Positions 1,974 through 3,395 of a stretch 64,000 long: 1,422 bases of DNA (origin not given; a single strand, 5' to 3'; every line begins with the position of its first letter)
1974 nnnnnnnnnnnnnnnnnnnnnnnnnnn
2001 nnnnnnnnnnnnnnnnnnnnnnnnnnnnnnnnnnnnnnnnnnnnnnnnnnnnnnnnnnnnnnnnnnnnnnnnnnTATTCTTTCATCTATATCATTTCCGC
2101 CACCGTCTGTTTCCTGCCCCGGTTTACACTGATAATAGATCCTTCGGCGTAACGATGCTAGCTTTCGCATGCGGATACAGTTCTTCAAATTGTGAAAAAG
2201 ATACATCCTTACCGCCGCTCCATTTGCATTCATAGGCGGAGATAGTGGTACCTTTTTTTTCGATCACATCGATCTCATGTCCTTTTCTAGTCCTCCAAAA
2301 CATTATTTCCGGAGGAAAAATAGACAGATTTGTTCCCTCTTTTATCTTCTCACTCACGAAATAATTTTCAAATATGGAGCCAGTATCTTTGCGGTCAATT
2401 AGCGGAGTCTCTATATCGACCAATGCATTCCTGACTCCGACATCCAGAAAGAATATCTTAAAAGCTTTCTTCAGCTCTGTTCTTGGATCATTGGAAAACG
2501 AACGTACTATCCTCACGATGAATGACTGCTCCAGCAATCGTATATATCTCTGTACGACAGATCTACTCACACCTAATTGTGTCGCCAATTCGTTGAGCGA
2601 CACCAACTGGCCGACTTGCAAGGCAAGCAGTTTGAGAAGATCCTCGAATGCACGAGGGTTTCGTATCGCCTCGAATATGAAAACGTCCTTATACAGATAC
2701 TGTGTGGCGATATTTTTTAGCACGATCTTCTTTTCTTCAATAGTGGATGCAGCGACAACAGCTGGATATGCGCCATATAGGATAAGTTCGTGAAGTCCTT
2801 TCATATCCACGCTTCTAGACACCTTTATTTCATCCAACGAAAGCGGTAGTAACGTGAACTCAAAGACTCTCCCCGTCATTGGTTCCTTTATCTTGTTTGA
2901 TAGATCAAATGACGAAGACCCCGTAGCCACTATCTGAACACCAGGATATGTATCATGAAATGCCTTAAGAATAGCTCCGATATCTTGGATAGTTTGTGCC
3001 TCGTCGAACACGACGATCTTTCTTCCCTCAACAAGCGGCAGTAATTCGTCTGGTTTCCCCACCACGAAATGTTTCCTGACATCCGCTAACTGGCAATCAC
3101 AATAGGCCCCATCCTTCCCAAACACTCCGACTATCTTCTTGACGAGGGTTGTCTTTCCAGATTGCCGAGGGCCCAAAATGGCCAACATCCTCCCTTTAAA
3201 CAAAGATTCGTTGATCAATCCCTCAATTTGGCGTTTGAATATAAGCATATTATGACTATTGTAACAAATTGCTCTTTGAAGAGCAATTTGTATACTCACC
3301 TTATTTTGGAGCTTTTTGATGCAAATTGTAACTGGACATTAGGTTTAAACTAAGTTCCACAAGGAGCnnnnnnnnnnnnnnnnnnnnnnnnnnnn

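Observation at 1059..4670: RhuM + two tandem COG1373 (AAA_14/DUF4143) ATPases inserted between the permease and ATPase genes of a Wzm/Wzt-type ABC exporter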

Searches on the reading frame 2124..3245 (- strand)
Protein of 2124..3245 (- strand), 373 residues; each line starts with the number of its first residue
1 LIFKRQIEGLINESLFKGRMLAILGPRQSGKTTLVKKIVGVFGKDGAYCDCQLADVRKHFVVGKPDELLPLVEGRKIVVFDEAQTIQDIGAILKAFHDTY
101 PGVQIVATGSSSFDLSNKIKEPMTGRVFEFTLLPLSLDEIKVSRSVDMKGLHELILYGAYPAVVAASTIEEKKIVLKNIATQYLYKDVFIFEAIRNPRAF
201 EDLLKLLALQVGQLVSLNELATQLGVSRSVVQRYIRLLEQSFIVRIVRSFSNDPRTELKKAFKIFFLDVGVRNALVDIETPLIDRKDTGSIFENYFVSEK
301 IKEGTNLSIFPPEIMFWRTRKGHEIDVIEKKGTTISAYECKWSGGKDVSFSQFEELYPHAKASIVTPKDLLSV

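Call 7: search_protein_families(library=pfam, proteins=[window:2124-3245:-], max_evalue=0.01)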
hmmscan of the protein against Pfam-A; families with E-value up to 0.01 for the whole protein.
window:2124-3245:- (373 aa): 8 families
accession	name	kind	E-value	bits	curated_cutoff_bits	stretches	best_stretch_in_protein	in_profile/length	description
PF13635.12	DUF4143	-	1.8e-36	125.7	28.1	1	186-343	2-160/160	Domain of unknown function (DUF4143)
PF13173.12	AAA_14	-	7.2e-26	91.2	27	1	19-140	3-128/129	AAA domain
PF08279.18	HTH_11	-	5.4e-08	33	25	1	202-246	4-46/55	HTH domain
PF09339.16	HTH_IclR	-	9.8e-05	22.5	22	1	202-240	7-44/52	IclR helix-turn-helix domain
PF00392.27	GntR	-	0.00013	22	27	1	203-246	12-56/64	Bacterial regulatory proteins, gntR family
PF13412.12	HTH_24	-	0.0011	19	21.9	1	215-240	18-43/48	Winged helix-turn-helix DNA-binding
PF00005.33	ABC_tran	-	0.0066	17.5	25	0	12-42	5-35/137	ABC transporter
PF00154.27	RecA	-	0.0074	16.2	27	0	15-49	49-83/262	recA bacterial DNA recombination protein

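Call 8: search_protein_families(library=padloc, proteins=[window:2124-3245:-], max_evalue=0.1)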
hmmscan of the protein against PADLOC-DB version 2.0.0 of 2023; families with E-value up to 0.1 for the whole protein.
window:2124-3245:- (373 aa): 17 families
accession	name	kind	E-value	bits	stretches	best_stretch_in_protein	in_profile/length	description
PDLC04789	PDC-S01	-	3.3e-115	383.1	1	3-371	2-370/375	-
PDLC04790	PDC-S01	-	1.9e-55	186.3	1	3-356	12-379/422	-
PDLC04787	PDC-S01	-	3.9e-43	145.8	1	5-342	13-357/412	-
PDLC04791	PDC-S01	-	2.1e-30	103.7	1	19-369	20-379/395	-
PDLC04788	PDC-S01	-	1.1e-19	68.7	2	148-362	177-403/448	-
PDLC04786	PDC-S01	-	5.8e-19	66.1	2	21-139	23-152/439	-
PDLC04792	PDC-S01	-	3.2e-08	30.6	2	256-343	299-384/452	-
PDLC04140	mad8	-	2.5e-05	21.9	1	14-113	23-100/314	mads_8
PDLC04133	mad1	-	0.00061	18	1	212-236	3-27/60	mads_1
PDLC01268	CasR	-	0.0025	15.8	1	210-251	134-169/179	"CAS-I,CAS-II,CAS-III,CAS-IV,CAS-V,CAS-VI; associated_signaling"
PDLC01434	CasR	-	0.0026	15.6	1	204-244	131-171/191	"CAS-I,CAS-II,CAS-III,CAS-IV,CAS-V,CAS-VI; associated_signaling"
PDLC01457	WYL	-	0.0035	15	1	207-242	11-46/229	"CAS-I,CAS-II,CAS-III,CAS-IV,CAS-V,CAS-VI; associated_signaling"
PDLC01438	Csa3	-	0.0056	14.8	1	181-251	140-191/305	"CAS-I,CAS-II,CAS-III,CAS-IV,CAS-V,CAS-VI; associated_signaling"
PDLC01852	CARF3--CARF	-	0.014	13.3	1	199-246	144-189/208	-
PDLC04135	mad3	-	0.015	12.9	1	16-45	20-49/374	mads_3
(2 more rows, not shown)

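Call 9: search_protein_families(library=ncbifam, proteins=[window:2124-3245:-], max_evalue=0.01)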
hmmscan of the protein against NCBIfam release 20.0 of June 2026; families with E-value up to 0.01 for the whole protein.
window:2124-3245:- (373 aa): 9 families
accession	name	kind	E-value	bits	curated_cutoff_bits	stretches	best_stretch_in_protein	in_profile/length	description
TIGR01842.1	type_I_sec_PrtD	subfamily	0.00033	19.3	510.15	1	11-44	337-370/544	type I secretion system permease/ATPase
TIGR02012.1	tigrfam_recA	equivalog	0.00092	18.6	325.3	0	15-49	52-86/321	recombinase RecA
NF008105.0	PRK10851.1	equivalog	0.00092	18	502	1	11-50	21-60/362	sulfate/thiosulfate ABC transporter ATP-binding protein CysA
TIGR02858.1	spore_III_AA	equivalog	0.001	18.4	281.3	0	76-128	198-246/272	stage III sporulation protein AA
NF040873.1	AztA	equivalog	0.0024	17.4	220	1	11-49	11-49/191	zinc ABC transporter ATP-binding protein AztA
TIGR00968.1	3a0106s01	subfamily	0.0046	16.5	342.75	1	12-45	20-53/237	sulfate ABC transporter ATP-binding protein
NF010068.0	PRK13548.1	equivalog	0.0051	15.9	261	1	11-48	24-61/261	heme ABC transporter ATP-binding protein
TIGR01884.1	cas_HTH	subfamily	0.008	15.6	60.2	0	203-244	147-186/202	CRISPR-associated CARF protein Csa3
TIGR00176.1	mobB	equivalog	0.0091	16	76.2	0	21-46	2-27/155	molybdopterin-guanine dinucleotide biosynthesis protein B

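Call 37: find_related_loci(query=window:2124-3245:-, collection=metagenome_contigs, flank=6000)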
Query window:2124-3245:- (373 aa) in metagenome_contigs; peptide patterns used: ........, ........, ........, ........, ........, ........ (x = any residue, [..] = any of these).
381 stretches matched a pattern; 99 encode a relative of the query (tblastn E <= 1e-3); the best 80 are kept; 79 distinct loci.
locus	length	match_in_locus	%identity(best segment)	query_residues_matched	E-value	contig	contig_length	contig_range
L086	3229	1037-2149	78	1-371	0e+0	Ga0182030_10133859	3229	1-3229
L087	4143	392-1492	78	1-368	0e+0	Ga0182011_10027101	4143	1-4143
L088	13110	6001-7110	76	1-371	0e+0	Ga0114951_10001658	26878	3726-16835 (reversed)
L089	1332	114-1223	75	1-371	0e+0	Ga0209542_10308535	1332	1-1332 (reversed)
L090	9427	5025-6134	77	1-371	0e+0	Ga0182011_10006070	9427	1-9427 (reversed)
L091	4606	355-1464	76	1-371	0e+0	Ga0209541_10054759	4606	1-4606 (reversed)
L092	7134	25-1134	75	1-371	0e+0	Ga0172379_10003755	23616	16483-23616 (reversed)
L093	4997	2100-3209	76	1-371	0e+0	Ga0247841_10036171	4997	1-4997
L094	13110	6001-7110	75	1-371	0e+0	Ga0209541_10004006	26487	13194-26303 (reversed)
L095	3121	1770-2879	76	1-371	0e+0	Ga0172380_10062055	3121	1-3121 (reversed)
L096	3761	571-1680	74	1-371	0e+0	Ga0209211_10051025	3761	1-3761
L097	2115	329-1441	73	1-372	0e+0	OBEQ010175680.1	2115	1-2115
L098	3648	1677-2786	70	1-371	0e+0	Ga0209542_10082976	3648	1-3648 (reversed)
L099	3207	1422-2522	73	1-367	0e+0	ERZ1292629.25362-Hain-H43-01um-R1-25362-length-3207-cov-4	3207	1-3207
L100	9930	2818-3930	71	1-371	1e-180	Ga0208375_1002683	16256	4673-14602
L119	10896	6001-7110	66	2-372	6e-162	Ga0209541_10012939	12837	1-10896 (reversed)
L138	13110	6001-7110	62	1-371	2e-157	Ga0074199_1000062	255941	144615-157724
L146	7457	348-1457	61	1-371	1e-153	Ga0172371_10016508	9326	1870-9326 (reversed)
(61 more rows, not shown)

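Call 55: search_solved_structures(query=window:2124-3245:-, max_evalue=1)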
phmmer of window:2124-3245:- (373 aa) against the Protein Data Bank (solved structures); distinct sequences matched with E-value up to 1: 40.
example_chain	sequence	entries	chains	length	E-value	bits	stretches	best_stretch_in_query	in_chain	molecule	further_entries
3cmu_A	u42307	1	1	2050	6.1e-16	61.7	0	15-50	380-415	Protein recA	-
3cmt_A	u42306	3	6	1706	1.7e-13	53.6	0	15-50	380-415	Protein recA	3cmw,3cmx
3cmv_A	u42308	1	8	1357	1.1e-10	44.4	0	15-50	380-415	Protein recA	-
8s70_D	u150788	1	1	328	0.031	16.6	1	15-50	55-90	Protein RecA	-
8s7g_D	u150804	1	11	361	0.036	16.4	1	15-50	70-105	Protein RecA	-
6amx_A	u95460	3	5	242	0.039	16.3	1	11-49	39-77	ABC transporter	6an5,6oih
6m96_A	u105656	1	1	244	0.04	16.2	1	11-49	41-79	ABC transporter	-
4ev0_A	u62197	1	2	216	0.046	16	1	180-246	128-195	Transcription regulator, Crp family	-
8dku_A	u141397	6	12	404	0.073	15.4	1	11-49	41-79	ABC transporter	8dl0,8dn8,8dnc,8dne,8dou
7k2t_A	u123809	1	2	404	0.074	15.4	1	11-49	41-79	ABC transporter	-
4pl0_A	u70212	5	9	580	0.077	15.3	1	9-55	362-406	Microcin-J25 export ATP-binding/permease protein McjD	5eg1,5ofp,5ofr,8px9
3j15_B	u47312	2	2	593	0.085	15.2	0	15-43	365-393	ABC transporter ATP-binding protein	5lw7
3bk7_A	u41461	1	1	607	0.091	15.1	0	15-43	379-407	ABC transporter ATP-binding protein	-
7ps7_L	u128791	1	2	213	0.13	14.5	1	29-113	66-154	Beta-40 Fab light chain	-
5yv5_A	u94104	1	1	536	0.2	13.9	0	15-43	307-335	ATPase RIL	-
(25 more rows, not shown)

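Call 94: search_protein_families(library=pfam, proteins=[L146:4357-5418:+, L138:9429-10490:+, L119:779-1897:+], max_evalue=0.001)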
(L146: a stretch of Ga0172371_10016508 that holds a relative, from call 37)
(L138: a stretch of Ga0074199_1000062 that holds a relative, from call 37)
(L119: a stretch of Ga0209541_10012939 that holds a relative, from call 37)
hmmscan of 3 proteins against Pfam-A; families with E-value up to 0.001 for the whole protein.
L146:4357-5418:+ (353 aa): 2 families
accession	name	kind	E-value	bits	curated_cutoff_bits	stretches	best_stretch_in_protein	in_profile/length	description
PF02661.23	Fic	-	4.7e-12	47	24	1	207-301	2-93/93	Fic/DOC family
PF01316.27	Arg_repressor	-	0.00078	19.6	27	0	5-53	4-52/70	Arginine repressor, DNA binding domain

L138:9429-10490:+ (353 aa): 3 families
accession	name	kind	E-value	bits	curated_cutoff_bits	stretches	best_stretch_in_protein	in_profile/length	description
PF02661.23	Fic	-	4e-14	53.7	24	1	207-301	2-93/93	Fic/DOC family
PF01316.27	Arg_repressor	-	3.8e-05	23.8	27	1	5-49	4-48/70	Arginine repressor, DNA binding domain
PF03965.22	Penicillinase_R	-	0.00014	22.6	22.6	1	6-67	3-63/115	Penicillinase repressor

L119:779-1897:+ (372 aa): 1 family
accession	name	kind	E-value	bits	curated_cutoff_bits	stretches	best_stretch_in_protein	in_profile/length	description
PF00482.28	T2SSF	-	5.1e-45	152.9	25.2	2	32-154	1-125/125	Type II secretion system (T2SS), protein F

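Call 111: search_protein_families(library=padloc, proteins=[L146:4357-5418:+], max_evalue=0.001)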
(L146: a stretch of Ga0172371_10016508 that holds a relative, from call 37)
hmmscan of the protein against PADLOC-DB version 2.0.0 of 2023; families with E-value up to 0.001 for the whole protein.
L146:4357-5418:+ (353 aa): 7 families
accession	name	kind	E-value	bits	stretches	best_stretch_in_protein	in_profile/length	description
PDLC03963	SoFic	-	3.4e-18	64.2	1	116-306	26-217/361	-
PDLC04840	PDC-S04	-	5.4e-15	53.7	1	143-311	9-184/227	-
PDLC04836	PDC-S04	-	2e-12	44.8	1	142-345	22-230/244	-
PDLC04837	PDC-S04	-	1.5e-11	42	1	142-347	22-228/234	-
PDLC04839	PDC-S04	-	5.3e-07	27.5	1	255-322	116-182/205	-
PDLC04966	PDC-S24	-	4.9e-05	20.4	1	250-308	283-343/497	-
PDLC04838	PDC-S04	-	0.00026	18.8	1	280-342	141-201/209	-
